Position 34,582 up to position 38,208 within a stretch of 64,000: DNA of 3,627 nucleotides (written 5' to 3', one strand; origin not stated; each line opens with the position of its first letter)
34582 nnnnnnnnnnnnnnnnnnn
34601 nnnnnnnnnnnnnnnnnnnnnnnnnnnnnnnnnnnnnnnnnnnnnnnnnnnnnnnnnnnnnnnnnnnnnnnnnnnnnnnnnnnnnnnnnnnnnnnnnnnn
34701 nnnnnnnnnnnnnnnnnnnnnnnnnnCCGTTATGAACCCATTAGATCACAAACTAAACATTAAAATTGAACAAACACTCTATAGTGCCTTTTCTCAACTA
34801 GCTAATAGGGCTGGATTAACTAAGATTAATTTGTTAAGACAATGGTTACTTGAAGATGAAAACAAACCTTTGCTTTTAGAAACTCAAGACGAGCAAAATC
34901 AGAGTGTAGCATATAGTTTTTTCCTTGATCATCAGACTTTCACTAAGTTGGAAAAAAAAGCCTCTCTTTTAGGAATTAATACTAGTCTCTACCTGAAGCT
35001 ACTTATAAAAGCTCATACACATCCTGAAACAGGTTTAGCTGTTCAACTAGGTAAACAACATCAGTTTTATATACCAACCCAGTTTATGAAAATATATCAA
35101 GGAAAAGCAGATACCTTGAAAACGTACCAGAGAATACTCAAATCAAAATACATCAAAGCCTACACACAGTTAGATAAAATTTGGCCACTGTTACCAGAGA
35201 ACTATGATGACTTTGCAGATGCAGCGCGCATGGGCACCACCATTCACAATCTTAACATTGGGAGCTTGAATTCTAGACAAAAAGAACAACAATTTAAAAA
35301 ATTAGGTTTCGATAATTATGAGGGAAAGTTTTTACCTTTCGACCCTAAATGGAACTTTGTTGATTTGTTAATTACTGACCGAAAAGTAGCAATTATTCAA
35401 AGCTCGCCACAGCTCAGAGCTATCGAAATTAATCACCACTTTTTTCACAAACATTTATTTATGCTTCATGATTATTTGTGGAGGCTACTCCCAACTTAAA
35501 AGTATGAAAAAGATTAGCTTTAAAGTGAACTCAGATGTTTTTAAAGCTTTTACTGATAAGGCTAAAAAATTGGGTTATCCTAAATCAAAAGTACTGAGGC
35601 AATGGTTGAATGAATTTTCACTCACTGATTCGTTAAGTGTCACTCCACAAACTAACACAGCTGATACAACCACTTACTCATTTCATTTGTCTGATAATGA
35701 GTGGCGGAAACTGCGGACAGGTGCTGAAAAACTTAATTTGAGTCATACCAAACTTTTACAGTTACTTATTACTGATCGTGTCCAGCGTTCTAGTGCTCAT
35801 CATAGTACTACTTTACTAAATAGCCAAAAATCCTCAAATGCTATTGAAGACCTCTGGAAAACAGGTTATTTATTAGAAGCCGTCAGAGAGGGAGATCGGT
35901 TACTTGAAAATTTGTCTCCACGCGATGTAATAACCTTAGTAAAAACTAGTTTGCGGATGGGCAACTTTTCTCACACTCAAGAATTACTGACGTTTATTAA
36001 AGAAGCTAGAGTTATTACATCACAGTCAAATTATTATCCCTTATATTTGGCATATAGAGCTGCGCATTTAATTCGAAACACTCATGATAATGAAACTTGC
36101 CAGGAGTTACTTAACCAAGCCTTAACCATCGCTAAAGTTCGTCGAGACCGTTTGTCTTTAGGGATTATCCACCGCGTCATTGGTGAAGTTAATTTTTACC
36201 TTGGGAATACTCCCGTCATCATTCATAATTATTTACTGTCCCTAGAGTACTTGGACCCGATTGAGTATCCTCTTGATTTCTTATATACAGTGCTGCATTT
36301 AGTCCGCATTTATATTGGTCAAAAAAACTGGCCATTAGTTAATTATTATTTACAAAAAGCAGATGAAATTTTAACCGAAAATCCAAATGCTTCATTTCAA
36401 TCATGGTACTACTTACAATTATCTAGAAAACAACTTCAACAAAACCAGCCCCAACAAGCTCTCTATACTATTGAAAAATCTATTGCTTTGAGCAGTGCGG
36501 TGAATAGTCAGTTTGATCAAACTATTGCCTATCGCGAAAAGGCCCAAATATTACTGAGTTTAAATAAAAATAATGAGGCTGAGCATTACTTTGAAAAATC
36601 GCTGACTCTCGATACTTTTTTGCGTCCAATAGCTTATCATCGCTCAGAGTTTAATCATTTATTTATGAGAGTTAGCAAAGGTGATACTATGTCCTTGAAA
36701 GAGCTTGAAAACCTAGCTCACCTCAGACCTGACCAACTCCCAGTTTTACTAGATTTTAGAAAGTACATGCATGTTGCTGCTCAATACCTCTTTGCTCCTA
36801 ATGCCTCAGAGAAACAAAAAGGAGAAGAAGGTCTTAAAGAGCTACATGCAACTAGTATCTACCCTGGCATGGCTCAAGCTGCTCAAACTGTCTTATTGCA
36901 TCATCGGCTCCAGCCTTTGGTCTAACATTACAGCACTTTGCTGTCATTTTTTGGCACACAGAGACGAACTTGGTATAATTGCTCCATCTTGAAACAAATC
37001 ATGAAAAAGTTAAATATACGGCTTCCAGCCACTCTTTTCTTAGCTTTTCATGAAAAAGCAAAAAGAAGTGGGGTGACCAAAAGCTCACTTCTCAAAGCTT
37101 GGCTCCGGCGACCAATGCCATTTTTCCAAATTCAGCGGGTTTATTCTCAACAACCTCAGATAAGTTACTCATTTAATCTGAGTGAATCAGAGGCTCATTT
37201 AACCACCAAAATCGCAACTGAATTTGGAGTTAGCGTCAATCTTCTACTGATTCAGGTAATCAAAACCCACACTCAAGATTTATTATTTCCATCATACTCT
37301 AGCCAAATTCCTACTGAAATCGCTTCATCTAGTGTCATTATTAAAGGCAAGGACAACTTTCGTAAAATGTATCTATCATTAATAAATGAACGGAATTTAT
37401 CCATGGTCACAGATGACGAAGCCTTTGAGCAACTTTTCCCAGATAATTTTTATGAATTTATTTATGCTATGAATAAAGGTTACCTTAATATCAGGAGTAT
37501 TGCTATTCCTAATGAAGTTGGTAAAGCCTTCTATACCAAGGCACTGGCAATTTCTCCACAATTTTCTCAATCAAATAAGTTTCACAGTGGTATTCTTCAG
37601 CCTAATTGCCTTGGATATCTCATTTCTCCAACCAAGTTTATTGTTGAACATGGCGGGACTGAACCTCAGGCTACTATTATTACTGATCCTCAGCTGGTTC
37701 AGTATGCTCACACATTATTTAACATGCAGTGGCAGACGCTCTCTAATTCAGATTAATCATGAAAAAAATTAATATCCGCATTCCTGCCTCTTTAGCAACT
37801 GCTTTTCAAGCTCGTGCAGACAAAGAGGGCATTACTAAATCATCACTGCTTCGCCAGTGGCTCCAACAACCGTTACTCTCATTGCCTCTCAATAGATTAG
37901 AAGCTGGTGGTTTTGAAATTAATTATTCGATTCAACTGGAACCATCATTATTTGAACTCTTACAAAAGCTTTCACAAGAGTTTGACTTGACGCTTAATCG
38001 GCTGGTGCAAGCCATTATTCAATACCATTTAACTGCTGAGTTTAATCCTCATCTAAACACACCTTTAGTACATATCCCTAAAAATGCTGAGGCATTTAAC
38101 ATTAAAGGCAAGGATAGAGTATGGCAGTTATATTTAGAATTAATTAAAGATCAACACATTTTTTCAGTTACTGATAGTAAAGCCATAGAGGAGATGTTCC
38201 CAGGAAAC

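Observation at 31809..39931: Array of eight to nine paralogous putative regulators built by domain shuffling: wHTH(TrmB) or tandem ribbon-helix-helix N-termini on a shared TrmB-C-like domain or a TPR-like domain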

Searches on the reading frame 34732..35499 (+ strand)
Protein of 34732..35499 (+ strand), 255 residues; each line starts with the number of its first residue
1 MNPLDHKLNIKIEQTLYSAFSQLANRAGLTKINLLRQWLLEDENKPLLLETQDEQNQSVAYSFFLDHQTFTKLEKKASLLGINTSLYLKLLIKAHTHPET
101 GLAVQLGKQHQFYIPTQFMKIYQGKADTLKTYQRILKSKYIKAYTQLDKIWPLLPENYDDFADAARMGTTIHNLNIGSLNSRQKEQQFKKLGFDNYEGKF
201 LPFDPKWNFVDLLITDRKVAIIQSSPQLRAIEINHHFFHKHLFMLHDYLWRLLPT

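Call 3: search_protein_families(library=pfam, max_evalue=1, proteins=[window:34732-35499:+])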
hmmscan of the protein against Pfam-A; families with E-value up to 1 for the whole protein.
window:34732-35499:+ (255 aa): 1 family
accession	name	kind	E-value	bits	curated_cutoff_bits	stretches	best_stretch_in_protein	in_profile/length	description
PF06219.17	DUF1005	-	0.16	11.5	27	1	31-95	39-102/436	Protein of unknown function (DUF1005)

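Call 9: search_protein_families(library=ncbifam, max_evalue=0.1, proteins=[window:34732-35499:+])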
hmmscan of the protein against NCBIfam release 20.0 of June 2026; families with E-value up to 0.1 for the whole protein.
window:34732-35499:+ (255 aa): 0 families

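Call 64: search_protein_families(library=phrogs, max_evalue=0.01, proteins=[window:34732-35499:+])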
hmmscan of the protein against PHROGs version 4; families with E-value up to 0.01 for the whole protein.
window:34732-35499:+ (255 aa): 0 families

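Call 65: search_protein_families(library=padloc, max_evalue=0.01, proteins=[window:34732-35499:+])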
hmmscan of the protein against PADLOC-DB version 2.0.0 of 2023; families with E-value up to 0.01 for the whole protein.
window:34732-35499:+ (255 aa): 1 family
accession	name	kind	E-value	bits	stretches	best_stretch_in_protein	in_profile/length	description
PDLC04512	PDC-M20B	-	0.0017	15.5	1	99-189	14-104/302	-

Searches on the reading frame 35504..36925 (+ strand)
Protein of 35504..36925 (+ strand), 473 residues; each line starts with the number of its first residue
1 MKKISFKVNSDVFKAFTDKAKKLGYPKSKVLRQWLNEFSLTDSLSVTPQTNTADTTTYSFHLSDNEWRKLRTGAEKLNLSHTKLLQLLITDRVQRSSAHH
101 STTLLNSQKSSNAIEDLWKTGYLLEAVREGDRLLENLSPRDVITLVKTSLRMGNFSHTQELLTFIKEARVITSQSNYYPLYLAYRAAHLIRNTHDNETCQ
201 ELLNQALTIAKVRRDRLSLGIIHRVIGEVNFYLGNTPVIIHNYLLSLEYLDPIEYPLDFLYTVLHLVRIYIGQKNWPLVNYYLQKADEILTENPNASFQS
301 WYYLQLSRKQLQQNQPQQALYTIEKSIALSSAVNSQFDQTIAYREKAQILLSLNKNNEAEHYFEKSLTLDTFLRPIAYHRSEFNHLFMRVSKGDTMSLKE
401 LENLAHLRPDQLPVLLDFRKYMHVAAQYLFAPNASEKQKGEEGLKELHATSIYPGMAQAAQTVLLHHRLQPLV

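Call 3: search_protein_families(library=pfam, max_evalue=1, proteins=[window:35504-36925:+])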
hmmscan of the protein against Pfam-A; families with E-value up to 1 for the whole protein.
window:35504-36925:+ (473 aa): 8 families
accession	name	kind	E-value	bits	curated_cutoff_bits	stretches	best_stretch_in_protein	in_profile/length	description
PF13424.12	TPR_12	-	1.2e-09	38.7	30.1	3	184-244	7-69/77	Tetratricopeptide repeat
PF18710.7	ComR_TPR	-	1.6e-05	25.2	26.5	1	106-215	104-211/222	ComR tetratricopeptide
PF00515.34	TPR_1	-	0.00015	21.9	27.8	1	342-370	3-31/34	Tetratricopeptide repeat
PF07719.23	TPR_2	-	0.0005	20.4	27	1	342-370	3-31/34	Tetratricopeptide repeat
PF17874.7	TPR_MalT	-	0.0012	18.7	45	1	183-367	5-188/336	MalT-like TPR region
PF13181.12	TPR_8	-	0.0074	16.8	25.7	1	346-370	7-31/34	Tetratricopeptide repeat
PF16897.10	MMR_HSR1_Xtn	-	0.045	14.2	35.2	1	333-413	6-84/106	C-terminal region of MMR_HSR1 domain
PF10602.15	RPN7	-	0.097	12.8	29.6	1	262-295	75-108/174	26S proteasome subunit RPN7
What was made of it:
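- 35504..36925 (+): G5: 473 aa, 2xRHH (aa 1-97) + TPR solenoid (aa about 106-473, 19 helices). The public gene call uses the upstream ATG at 35468. Pfam TPR_12 E 1e-9 and ComR_TPR E 2e-5 (call 3).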

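Call 9: search_protein_families(library=ncbifam, max_evalue=0.1, proteins=[window:35504-36925:+])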
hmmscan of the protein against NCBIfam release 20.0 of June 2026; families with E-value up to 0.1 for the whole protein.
window:35504-36925:+ (473 aa): 7 families
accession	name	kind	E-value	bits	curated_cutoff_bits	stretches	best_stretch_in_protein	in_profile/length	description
TIGR00990.1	3a0801s09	subfamily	3.9e-06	25.8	757.25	1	312-386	343-411/615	mitochondrial import receptor subunit TOM70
TIGR02521.1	type_IV_pilW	equivalog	0.0014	18.2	154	1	294-370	25-95/234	type IV pilus biogenesis/stability protein PilW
TIGR03117.2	cas_csf4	equivalog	0.0017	16.6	400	1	45-136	50-139/800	type IV CRISPR-associated DEAD/DEAH-box helicase Csf4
NF053520.1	HK_Porph_FimS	equivalog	0.0074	14.6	600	1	288-370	112-194/618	sensor histidine kinase FimS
NF050181.1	TA_anti_VapB_Myco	equivalog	0.014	15.9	60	0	62-117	9-62/72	type II toxin-antitoxin system VapB family antitoxin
NF047558.1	TPR_END_plus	domain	0.017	15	32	0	310-333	9-32/56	TPR end-of-group domain-containing protein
NF008757.0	PRK11788.1-5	equivalog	0.024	13.8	363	1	264-363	145-237/388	lipopolysaccharide assembly protein LapB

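Call 38: find_related_loci(query=A2, collection=genome_contigs, flank=10000)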
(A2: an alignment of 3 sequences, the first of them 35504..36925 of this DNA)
Query A2 (473 aa) in genome_contigs; peptide patterns used: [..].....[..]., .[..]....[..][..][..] (x = any residue, [..] = any of these).
120 stretches matched a pattern, but none encodes a relative of the query by tblastn (E <= 1e-3).

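Call 55: predict_structure(alignment_id=A2)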
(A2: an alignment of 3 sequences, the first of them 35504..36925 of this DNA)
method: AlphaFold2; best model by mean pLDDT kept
length: 473 residues; sequences in the alignment: 3
mean_pLDDT: 84.9   pTM: 0.72
mean pLDDT of the five models: 84.9, 81.5, 81.1, 80.2, 78.5
residues with pLDDT >= 90: 212; 70-90: 209; 50-70: 24; < 50: 28
segments of 3 or more residues with pLDDT < 50: 41-52, 95-110
pLDDT, mean of each block of 10 residues (from residue 1): 84 82 79 75 45 74 86 79 83 48 31 82 84 84 93 89 91 93 96 89 98 96 96 87 97 93 95 92 97 93 97 94 96 85 94 91 92 77 88 88 74 74 92 90 92 79 86 62
secondary structure, 60 per line:
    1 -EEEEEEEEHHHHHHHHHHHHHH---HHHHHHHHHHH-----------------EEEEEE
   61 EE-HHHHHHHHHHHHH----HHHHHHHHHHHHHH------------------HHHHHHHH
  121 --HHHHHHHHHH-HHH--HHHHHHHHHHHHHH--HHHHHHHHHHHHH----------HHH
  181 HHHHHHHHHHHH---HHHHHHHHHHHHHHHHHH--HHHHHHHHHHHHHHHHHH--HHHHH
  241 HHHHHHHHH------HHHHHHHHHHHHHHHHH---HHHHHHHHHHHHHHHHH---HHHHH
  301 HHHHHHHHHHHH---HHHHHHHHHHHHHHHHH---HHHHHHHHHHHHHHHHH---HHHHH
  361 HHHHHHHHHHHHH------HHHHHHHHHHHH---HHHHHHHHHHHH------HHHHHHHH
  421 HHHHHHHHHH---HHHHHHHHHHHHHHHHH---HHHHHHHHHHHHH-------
elements in order: E2-9 H10-23 H27-37 E55-62 H64-76 H81-94 H113-120 H123-132 H139-152 H155-167 H178-192 H196-213 H216-233 H236-249 H256-272 H276-292 H296-312 H316-332 H336-352 H356-373 H380-391 H395-406 H413-430 H434-450 H454-466
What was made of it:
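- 35504..36925 (+): AF2 pLDDT 84.9 (call 55).
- On TPR repeat proteins: AF2 gives 19 helices with pLDDT above 90 over most of the domain (call 55).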

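Call 57: fold_search(model_id=the predicted structure, library=pdb)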
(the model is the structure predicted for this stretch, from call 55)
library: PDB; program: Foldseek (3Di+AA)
matches with E <= 10: 1235; with E <= 0.001: 77
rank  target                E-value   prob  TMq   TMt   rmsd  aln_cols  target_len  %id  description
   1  4g2v_A                4.2e-06  1.00  0.38  0.52  11.6       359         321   16  Structure complex of LGN binding with FRMPD1 (released 2013-01-23)
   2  4wne_A                6.3e-06  1.00  0.37  0.50  12.0       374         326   16  Crystal structure of the TPR domain of LGN in complex with Frmpd4/Preso1 at 2.0 Angstrom resolution (released 2015-09-16)
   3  4wng_A                1.4e-05  1.00  0.37  0.50  12.3       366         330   15  Crystal structure of the TPR domain of LGN in complex with Frmpd4/Preso1 at 2.1 Angstrom resolution (released 2015-09-16)
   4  5a7d_D                1.6e-05  1.00  0.35  0.45  10.4       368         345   13  Tetrameric assembly of LGN with Inscuteable (released 2016-08-03)
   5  3sf4_A                1.7e-05  1.00  0.37  0.48  11.1       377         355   14  Crystal structure of the complex between the conserved cell polarity proteins Inscuteable and LGN (released 2011-11-23)
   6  6hc2_E                1.9e-05  1.00  0.39  0.49  11.6       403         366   13  Crystal structure of NuMA/LGN hetero-hexamers (released 2019-05-29)
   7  6hc2_S                2.0e-05  1.00  0.39  0.49   8.9       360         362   13  Crystal structure of NuMA/LGN hetero-hexamers (released 2019-05-29)
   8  3hym_B                2.4e-05  1.00  0.48  0.72   5.6       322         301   12  Insights into Anaphase Promoting Complex TPR subdomain assembly from a CDC26-APC6 structure (released 2009-08-11)
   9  6hc2_A                2.4e-05  1.00  0.39  0.48   9.8       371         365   13  Crystal structure of NuMA/LGN hetero-hexamers (released 2019-05-29)
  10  6hc2_C                3.2e-05  1.00  0.39  0.49   9.5       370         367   13  Crystal structure of NuMA/LGN hetero-hexamers (released 2019-05-29)
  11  7ep7_A                3.2e-05  1.00  0.38  0.51  10.6       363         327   15  The complex structure of Gpsm2 and Whirlin (released 2022-05-04)
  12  3hym_H                3.7e-05  1.00  0.48  0.72   4.3       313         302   13  Insights into Anaphase Promoting Complex TPR subdomain assembly from a CDC26-APC6 structure (released 2009-08-11)
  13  5g04_K                4.1e-05  1.00  0.45  0.44  11.6       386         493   13  Structure of the human APC-Cdc20-Hsl1 complex (released 2016-05-25)
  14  4a1s_A                4.4e-05  1.00  0.35  0.46  10.2       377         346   13  Crystallographic structure of the Pins:Insc complex (released 2012-03-28)
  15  3ro2_A                4.6e-05  1.00  0.39  0.54  11.3       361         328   14  Structures of the LGN/NuMA complex (released 2012-03-07)
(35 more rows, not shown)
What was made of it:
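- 35504..36925 (+): Foldseek hits LGN, APC6 and Rap (call 57).
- On TPR repeat proteins: Foldseek hits LGN, APC6 and Rap at E 4e-6 to 3e-4 (call 57).
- Closest known: RRNPP-type regulators. Same: Foldseek matches Rap proteins (TMt 0.62-0.65, call 57).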

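Call 64: search_protein_families(library=phrogs, max_evalue=0.01, proteins=[window:35504-36925:+])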
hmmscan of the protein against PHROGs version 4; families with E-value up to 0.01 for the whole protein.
window:35504-36925:+ (473 aa): 4 families
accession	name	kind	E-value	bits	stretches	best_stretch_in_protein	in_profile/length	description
phrog_876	-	transcription regulation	2.5e-05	24.9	1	1-127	8-136/239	transcriptional repressor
phrog_6506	-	transcription regulation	0.00069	20.6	0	52-96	6-50/59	Arc-like repressor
phrog_12301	-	transcription regulation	0.0053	18.3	0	1-93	3-92/96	transcriptional regulator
phrog_7325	-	transcription regulation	0.0076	17.4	0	1-39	56-94/151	CopG-like transcriptional repressor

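Call 65: search_protein_families(library=padloc, max_evalue=0.01, proteins=[window:35504-36925:+])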
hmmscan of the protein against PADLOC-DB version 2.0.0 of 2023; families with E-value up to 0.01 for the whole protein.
window:35504-36925:+ (473 aa): 0 families

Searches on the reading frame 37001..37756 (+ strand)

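Call 3: search_protein_families(library=pfam, max_evalue=1, proteins=[window:37001-37756:+])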
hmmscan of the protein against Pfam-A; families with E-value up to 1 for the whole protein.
window:37001-37756:+ (251 aa): 1 family
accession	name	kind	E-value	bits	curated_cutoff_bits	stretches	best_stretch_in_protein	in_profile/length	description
PF12441.14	CopG_antitoxin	-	0.027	15.7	28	1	2-37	43-78/79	CopG antitoxin of type II toxin-antitoxin system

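Call 9: search_protein_families(library=ncbifam, max_evalue=0.1, proteins=[window:37001-37756:+])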
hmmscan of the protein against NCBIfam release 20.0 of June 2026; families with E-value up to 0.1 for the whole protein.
window:37001-37756:+ (251 aa): 1 family
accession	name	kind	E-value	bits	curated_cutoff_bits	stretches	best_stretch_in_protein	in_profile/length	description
NF047399.1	BrnA_antitoxin_add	equivalog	0.00018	21.6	60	1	2-37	33-68/70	type II toxin-antitoxin system BrnA family antitoxin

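Call 64: search_protein_families(library=phrogs, max_evalue=0.01, proteins=[window:37001-37756:+])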
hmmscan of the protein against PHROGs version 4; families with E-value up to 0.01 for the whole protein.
window:37001-37756:+ (251 aa): 1 family
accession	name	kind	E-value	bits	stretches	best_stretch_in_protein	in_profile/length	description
phrog_582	-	transcription regulation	0.002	19.4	0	2-35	58-91/105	Arc-like repressor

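Call 65: search_protein_families(library=padloc, max_evalue=0.01, proteins=[window:37001-37756:+])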
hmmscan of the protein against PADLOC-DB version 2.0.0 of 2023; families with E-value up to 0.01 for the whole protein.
window:37001-37756:+ (251 aa): 0 families

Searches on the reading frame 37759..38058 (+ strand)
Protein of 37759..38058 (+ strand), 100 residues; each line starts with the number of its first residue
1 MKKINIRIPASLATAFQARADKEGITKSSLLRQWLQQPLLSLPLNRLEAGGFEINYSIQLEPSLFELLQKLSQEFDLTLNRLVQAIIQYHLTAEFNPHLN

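Call 34: search_solved_structures(query=A7, max_evalue=10, show_alignments=3)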
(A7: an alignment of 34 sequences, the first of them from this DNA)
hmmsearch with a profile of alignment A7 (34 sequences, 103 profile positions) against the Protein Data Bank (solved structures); distinct sequences matched with E-value up to 10: 24.
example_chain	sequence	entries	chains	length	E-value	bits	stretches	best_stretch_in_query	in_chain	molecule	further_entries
2cpg_A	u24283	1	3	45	0.00041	23.8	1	3-43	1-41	TRANSCRIPTIONAL REPRESSOR COPG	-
1b01_A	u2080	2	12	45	0.00041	23.8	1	3-43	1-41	TRANSCRIPTIONAL REPRESSOR COPG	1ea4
5cwc_A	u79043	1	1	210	0.0007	23.1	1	15-92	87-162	Designed helical repeat protein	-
5cwg_A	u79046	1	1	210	0.00079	22.9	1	16-92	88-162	Designed helical repeat protein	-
8hlk_A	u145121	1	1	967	0.017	18.6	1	49-87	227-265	Microcystin synthetase B (Fragment)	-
4hv0_A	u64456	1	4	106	0.024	18.1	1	9-96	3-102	AvtR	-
2kel_A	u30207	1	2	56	0.056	16.9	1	46-97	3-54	Uncharacterized protein 56B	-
1b28_A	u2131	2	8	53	0.062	16.8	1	54-97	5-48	PROTEIN (REGULATORY PROTEIN ARC) | ARC REPRESSOR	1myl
8u12_A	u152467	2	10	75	0.11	16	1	3-44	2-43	Antitoxin Rv0298 | Antitoxin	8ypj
1vp5_A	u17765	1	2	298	0.15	15.6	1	20-74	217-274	2,5-diketo-D-gluconic acid reductase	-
5x3t_A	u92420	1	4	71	0.18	15.3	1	5-39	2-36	Antitoxin VapB26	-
2wve_A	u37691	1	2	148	0.41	14.2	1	5-47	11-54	PUTATIVE NICKEL-RESPONSIVE REGULATOR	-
1q5v_A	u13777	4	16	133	0.41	14.2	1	4-50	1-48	Nickel responsive regulator | Nickel-responsive regulator | Nickel-responsive regulatory protein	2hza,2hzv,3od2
2wvd_A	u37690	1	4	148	0.42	14.1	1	5-49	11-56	PUTATIVE NICKEL-RESPONSIVE REGULATOR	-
2ca9_A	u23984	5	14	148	0.43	14.1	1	5-49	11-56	PUTATIVE NICKEL-RESPONSIVE REGULATOR | nickel-responsive regulator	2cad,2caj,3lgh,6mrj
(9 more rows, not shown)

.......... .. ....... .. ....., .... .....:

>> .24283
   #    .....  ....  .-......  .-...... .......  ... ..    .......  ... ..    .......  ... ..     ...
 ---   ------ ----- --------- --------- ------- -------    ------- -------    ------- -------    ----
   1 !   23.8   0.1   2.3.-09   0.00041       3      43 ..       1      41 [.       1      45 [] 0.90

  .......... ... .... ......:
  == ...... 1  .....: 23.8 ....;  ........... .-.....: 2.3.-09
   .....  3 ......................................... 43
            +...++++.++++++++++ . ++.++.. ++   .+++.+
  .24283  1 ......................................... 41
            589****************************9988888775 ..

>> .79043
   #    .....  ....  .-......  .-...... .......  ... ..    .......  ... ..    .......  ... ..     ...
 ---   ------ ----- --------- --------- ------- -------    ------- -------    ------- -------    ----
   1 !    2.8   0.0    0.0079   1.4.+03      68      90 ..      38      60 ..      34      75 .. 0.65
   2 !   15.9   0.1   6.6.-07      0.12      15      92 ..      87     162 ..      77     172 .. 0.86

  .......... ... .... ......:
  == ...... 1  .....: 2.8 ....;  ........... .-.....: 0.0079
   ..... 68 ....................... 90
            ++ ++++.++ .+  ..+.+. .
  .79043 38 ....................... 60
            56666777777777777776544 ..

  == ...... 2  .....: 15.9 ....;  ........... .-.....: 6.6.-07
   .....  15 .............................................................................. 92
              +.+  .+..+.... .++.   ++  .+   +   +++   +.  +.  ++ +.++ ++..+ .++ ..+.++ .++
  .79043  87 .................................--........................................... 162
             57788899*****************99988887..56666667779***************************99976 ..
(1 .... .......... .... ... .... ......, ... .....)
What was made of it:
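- On Ribbon-helix-helix (CopG/Arc/MetJ) superfamily: The profile hits CopG at E 4e-4 (call 34).
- Closest known: F-plasmid TraY. Same: The N-domain profile aligns over both AvtR units (call 34).
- The N-domain profile hits CopG at E 4e-4 and AvtR across both units at E 0.024 (call 34).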

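Call 37: find_homologous_proteins(query=A7, max_evalue=0.001)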
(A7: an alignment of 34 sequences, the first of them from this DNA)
Query A7 (34 sequences): 1131 candidates shared short words with the query, none scored E <= 0.001.

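Call 102: search_protein_families(library=pfam, alignment_id=A7, max_evalue=0.01)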
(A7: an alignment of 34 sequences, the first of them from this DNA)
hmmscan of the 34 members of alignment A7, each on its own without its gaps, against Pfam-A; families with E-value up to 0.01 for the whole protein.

A. member 1, seq(100 aa): 3 families
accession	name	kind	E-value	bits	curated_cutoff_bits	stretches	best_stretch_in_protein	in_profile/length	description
PF12441.14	CopG_antitoxin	-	7e-06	27.1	28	1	1-37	42-78/79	CopG antitoxin of type II toxin-antitoxin system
PF01402.27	RHH_1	-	8e-05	22.9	20.5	1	4-37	2-35/39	Ribbon-helix-helix protein, copG family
PF13467.12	RHH_4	-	0.00043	20.7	25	1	57-87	14-44/67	Ribbon-helix-helix domain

B. families by the number of members that match (of 34 scanned): 10 families
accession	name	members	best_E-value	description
PF01402.27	RHH_1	16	6.8e-12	Ribbon-helix-helix protein, copG family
PF12441.14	CopG_antitoxin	16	8.5e-09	CopG antitoxin of type II toxin-antitoxin system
PF21983.2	NikA-like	12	1.7e-07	Mobilization protein NikA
PF12651.13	RHH_3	10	1.1e-08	Ribbon-helix-helix domain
PF19807.5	DUF6290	6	8.6e-05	Family of unknown function (DUF6290)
PF15919.11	HicB_lk_antitox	1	5.1e-05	HicB_like antitoxin of bacterial toxin-antitoxin system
PF07878.17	RHH_5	1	5.7e-05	CopG-like RHH_1 or ribbon-helix-helix domain, RHH_5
PF13467.12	RHH_4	1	0.00043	Ribbon-helix-helix domain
PF09274.16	ParG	1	0.0019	ParG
PF16777.11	RHH_7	1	0.0029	Transcriptional regulator, RHH-like, CopG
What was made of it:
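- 37759..38529 (+): G7: 256 aa, 2xRHH (b2-9, a10-23, a27-35; b53-60, a62-74, a79-95) + PLD-like C-domain (aa 112-246). This is the modelled protein. Pfam RHH_1 on the isolated N-domain scores 22.9 bits against a gathering score of 20.5 (call 102).
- On Ribbon-helix-helix (CopG/Arc/MetJ) superfamily: RHH_1 hits 16 of 34 family N-domains, best E 7e-12 (call 102).
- Pfam RHH_1 hits 16 of 34 N-domains, best E 7e-12 (call 102). Pfam NikA-like hits 12 of 34 N-domains and CopG_antitoxin hits 16 of 34 (call 102).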
